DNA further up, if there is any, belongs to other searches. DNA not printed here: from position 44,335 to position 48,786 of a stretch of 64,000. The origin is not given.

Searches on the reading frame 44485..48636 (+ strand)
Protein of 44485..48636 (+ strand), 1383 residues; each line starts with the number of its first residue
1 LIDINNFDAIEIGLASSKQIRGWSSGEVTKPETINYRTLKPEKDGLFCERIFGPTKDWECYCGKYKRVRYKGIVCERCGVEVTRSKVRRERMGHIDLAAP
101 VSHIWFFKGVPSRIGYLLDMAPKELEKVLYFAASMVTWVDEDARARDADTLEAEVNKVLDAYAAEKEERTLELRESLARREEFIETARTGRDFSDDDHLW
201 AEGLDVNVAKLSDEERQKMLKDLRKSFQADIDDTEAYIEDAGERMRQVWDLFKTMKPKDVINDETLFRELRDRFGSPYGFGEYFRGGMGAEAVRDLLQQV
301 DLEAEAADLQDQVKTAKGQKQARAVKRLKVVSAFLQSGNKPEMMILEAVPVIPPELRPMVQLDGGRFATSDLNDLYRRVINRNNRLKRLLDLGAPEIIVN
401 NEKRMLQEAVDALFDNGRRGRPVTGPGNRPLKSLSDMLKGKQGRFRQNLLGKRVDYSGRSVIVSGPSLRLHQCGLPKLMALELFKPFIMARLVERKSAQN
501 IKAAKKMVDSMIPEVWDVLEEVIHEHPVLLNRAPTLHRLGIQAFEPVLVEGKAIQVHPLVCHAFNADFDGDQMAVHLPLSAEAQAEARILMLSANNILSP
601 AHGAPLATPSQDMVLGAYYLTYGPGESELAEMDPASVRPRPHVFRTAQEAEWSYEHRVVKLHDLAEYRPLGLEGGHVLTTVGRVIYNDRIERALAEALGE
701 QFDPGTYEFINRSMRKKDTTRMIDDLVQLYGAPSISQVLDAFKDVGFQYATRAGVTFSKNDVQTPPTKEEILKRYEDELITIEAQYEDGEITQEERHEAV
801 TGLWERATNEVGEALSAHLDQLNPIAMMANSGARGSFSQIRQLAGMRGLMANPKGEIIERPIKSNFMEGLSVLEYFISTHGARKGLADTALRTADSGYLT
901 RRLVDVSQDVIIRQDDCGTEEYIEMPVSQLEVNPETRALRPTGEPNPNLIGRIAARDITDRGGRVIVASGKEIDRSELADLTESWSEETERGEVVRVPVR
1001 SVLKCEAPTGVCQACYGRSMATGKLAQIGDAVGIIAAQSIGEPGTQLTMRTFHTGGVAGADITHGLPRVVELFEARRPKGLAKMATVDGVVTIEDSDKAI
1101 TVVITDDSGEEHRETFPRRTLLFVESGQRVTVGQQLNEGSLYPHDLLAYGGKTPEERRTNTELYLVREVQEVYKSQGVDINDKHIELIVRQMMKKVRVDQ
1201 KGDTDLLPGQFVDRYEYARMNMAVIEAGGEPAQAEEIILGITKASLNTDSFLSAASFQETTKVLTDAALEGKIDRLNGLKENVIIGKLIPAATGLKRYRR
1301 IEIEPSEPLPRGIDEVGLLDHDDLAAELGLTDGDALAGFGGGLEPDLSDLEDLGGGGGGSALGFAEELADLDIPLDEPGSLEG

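Call 83: search_protein_families(library=pfam, proteins=[window:44485-48636:+], max_evalue=0.00001)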
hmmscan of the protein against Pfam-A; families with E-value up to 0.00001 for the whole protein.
window:44485-48636:+ (1383 aa): 5 families
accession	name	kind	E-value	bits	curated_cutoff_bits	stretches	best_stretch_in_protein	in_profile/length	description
PF04997.17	RNA_pol_Rpb1_1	-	2.7e-80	270.5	39.7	1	5-449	2-312/312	RNA polymerase Rpb1, domain 1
PF04998.22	RNA_pol_Rpb1_5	-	3.4e-60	204.2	28.5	2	869-1087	1-115/267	RNA polymerase Rpb1, domain 5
PF00623.25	RNA_pol_Rpb1_2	-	4.1e-39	134.9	25.3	1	451-592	1-165/166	RNA polymerase Rpb1, domain 2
PF04983.23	RNA_pol_Rpb1_3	-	1.4e-17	64.5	28.9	1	596-762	1-162/162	RNA polymerase Rpb1, domain 3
PF05000.22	RNA_pol_Rpb1_4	-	9.5e-17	61.3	24.8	1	792-866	21-106/107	RNA polymerase Rpb1, domain 4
